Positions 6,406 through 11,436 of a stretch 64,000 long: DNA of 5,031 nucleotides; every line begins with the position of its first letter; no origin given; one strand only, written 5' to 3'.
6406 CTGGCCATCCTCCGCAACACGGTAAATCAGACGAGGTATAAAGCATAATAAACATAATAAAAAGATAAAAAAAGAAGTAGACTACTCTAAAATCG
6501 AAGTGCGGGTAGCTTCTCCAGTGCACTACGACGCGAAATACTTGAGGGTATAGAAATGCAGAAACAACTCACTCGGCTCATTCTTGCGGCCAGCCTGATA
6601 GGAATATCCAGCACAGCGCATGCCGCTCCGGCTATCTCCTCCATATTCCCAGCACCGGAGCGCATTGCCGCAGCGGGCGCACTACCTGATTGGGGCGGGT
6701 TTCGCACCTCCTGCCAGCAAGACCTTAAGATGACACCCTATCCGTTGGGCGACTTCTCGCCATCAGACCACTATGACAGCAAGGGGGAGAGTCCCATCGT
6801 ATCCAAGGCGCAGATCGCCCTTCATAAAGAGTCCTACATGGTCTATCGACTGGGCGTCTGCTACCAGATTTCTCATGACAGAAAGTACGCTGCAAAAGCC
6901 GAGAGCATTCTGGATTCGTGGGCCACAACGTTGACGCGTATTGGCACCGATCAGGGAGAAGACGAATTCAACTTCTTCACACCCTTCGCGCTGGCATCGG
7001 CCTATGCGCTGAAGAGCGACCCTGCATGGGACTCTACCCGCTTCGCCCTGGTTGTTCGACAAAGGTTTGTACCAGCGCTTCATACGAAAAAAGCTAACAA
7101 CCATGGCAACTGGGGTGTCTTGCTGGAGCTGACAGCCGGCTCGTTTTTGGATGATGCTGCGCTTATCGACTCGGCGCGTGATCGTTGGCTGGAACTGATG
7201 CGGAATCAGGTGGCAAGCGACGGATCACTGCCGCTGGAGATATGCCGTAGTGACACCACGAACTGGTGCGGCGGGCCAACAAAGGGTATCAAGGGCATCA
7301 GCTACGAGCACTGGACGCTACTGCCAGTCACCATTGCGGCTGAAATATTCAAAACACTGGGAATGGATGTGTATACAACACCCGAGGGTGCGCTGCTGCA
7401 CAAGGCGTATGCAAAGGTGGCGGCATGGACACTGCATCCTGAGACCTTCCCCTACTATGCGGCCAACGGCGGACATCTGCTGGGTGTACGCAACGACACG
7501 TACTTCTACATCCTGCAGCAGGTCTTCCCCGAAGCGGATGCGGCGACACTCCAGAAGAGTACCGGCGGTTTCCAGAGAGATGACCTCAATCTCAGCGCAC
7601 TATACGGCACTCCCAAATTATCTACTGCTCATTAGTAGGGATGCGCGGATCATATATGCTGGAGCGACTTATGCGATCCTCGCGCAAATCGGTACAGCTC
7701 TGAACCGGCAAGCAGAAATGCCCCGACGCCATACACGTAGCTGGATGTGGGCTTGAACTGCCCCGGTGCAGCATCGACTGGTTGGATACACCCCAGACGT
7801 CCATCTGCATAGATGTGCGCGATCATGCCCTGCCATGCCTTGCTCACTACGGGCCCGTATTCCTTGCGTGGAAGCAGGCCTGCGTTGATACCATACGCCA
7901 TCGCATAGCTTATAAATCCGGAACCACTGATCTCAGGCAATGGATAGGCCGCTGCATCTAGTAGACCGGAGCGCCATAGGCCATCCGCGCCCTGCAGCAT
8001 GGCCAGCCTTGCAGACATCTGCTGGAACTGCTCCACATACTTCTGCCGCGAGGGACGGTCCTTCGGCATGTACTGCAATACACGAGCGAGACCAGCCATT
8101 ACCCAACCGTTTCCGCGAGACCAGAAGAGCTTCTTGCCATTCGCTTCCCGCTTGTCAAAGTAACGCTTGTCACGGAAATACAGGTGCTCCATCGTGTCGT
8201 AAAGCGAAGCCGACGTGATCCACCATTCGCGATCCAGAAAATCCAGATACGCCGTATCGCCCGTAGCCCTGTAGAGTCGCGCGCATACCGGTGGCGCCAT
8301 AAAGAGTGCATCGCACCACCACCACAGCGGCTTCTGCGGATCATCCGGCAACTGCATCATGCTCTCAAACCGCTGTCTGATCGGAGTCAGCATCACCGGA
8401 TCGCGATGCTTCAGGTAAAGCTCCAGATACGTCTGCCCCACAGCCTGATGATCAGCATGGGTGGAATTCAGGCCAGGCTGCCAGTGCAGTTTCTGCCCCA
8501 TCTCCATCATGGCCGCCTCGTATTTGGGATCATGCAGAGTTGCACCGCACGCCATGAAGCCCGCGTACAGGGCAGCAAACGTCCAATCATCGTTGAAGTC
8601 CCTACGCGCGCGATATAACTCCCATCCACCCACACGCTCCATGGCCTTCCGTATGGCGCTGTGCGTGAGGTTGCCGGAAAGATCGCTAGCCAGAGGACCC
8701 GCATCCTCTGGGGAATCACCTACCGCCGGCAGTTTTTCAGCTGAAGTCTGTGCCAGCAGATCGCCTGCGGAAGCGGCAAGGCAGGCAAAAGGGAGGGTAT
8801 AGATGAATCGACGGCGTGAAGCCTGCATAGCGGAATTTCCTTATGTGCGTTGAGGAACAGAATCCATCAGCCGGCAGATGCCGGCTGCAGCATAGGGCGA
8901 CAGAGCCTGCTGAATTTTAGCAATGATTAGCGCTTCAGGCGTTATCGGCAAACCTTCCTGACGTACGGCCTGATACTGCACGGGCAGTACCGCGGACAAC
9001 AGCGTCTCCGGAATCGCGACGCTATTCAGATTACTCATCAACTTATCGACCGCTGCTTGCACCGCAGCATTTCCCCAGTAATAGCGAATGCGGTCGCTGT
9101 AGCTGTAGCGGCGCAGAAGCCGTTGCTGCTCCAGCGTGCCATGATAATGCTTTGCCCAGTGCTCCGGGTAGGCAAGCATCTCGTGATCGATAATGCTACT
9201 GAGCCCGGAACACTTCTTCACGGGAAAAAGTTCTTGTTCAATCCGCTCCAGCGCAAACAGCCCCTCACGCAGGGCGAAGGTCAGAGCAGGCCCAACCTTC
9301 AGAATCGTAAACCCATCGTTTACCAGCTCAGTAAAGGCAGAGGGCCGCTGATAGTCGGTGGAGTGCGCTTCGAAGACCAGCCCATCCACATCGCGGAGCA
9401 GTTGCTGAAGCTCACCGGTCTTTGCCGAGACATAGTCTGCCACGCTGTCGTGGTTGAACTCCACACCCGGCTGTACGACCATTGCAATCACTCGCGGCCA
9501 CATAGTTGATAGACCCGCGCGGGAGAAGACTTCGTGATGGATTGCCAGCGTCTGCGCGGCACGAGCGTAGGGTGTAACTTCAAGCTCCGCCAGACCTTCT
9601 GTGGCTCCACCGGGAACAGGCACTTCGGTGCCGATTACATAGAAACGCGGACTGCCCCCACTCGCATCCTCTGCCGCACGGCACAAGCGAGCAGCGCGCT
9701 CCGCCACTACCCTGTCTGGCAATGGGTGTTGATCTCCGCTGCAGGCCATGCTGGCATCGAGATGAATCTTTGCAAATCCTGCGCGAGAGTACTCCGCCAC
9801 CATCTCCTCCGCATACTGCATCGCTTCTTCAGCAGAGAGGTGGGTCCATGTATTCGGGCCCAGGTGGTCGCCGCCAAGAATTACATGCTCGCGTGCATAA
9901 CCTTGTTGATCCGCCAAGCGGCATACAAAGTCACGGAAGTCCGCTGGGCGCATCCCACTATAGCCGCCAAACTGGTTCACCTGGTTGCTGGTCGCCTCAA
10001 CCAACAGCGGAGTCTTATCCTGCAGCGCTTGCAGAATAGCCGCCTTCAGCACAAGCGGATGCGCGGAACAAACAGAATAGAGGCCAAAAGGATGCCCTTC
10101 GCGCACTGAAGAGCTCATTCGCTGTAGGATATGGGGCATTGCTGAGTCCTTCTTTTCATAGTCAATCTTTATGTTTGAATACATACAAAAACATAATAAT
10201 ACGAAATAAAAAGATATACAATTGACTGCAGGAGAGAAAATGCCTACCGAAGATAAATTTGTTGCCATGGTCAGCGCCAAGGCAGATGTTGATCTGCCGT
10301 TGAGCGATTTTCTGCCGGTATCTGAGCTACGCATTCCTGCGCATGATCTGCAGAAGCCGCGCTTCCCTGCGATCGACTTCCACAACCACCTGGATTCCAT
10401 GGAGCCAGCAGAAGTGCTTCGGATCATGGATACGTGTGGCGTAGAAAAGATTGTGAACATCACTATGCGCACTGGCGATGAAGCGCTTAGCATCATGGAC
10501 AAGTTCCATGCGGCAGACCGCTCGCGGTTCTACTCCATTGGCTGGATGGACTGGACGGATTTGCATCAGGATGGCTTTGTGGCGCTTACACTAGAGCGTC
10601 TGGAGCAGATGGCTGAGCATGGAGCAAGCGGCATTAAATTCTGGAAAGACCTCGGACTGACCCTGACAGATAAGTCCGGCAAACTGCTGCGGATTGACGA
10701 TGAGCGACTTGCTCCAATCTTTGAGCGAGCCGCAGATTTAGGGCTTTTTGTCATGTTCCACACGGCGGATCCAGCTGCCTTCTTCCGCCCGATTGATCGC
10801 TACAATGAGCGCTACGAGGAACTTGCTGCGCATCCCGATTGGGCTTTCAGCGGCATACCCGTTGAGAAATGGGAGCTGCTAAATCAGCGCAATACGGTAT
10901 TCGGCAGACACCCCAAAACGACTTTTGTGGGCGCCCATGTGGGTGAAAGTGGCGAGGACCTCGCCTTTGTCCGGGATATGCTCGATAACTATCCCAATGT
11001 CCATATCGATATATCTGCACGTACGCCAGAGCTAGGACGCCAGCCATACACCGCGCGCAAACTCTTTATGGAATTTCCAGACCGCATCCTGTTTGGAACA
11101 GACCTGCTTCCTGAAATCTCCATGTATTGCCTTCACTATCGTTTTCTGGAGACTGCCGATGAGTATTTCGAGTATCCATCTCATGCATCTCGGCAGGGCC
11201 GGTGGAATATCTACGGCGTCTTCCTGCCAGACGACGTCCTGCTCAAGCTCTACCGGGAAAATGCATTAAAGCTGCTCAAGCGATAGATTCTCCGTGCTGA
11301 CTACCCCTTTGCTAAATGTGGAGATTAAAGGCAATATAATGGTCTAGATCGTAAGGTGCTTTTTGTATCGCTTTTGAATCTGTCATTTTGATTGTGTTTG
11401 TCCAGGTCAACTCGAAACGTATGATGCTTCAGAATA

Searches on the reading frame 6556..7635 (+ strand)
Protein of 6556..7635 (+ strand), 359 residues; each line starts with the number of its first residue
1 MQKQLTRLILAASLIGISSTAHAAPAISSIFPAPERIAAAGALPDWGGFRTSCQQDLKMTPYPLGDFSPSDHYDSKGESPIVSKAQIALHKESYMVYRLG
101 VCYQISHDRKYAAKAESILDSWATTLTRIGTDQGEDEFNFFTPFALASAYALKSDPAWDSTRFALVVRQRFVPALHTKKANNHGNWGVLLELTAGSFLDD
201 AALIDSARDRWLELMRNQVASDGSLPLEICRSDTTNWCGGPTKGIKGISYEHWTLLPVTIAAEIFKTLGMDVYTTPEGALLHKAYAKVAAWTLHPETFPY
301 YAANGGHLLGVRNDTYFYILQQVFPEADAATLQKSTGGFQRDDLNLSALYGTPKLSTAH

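Call 41: search_protein_families(library=pfam, proteins=[window:6556-7635:+], max_evalue=1)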
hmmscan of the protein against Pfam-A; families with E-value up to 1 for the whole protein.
window:6556-7635:+ (359 aa): 1 family
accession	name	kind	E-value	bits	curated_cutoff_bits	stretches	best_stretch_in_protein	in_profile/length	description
PF05426.18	Alginate_lyase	-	1.7e-25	90.5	22.2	1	93-298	59-275/275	Alginate lyase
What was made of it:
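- The island already has a lyase-fold gene at 6556-7635 (call 41).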

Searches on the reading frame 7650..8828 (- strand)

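Call 7: search_protein_families(library=pfam, proteins=[window:7650-8828:-], max_evalue=0.001)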
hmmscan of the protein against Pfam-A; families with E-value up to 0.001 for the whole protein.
window:7650-8828:- (392 aa): 2 families
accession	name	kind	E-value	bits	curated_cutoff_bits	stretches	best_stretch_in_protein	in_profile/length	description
PF07470.19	Glyco_hydro_88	-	7.2e-74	249.3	26.6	1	71-381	18-351/352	Glycosyl Hydrolase Family 88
PF03663.20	Glyco_hydro_76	-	0.0004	20.4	25.9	0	181-254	162-235/366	Glycosyl hydrolase family 76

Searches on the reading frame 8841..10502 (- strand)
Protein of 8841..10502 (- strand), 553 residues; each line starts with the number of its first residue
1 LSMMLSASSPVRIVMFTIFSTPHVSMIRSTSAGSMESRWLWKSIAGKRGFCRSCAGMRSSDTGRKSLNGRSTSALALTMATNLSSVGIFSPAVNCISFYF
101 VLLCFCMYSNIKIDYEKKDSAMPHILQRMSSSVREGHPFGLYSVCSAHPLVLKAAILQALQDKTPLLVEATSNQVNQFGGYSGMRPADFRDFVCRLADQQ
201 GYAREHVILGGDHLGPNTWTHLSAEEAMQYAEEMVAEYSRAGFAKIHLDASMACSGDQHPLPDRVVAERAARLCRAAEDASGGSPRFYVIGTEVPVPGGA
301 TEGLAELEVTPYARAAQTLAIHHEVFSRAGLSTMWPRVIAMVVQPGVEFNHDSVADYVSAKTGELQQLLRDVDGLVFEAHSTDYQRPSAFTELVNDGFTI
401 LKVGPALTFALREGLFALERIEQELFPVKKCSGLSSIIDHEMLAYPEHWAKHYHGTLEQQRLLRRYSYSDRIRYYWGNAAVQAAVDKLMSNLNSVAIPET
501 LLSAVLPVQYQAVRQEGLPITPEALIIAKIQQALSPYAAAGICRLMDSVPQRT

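Call 7: search_protein_families(library=pfam, proteins=[window:8841-10502:-], max_evalue=0.001)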
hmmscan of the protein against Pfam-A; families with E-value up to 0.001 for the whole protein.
window:8841-10502:- (553 aa): 1 family
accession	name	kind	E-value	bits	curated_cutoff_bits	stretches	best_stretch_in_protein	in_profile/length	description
PF08013.17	GatZ_KbaZ-like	-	9.6e-182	604.7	26.7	1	126-540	1-418/420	D-tagatose-1,6-bisphosphate aldolase subunit GatZ/KbaZ-like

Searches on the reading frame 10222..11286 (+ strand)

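Call 7: search_protein_families(library=pfam, proteins=[window:10222-11286:+], max_evalue=0.001)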
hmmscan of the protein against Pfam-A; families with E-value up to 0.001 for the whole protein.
window:10222-11286:+ (354 aa): 1 family
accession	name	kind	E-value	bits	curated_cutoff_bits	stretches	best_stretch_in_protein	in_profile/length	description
PF04909.20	Amidohydro_2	-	3.2e-24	86.6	26.4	1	118-353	89-288/289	Amidohydrolase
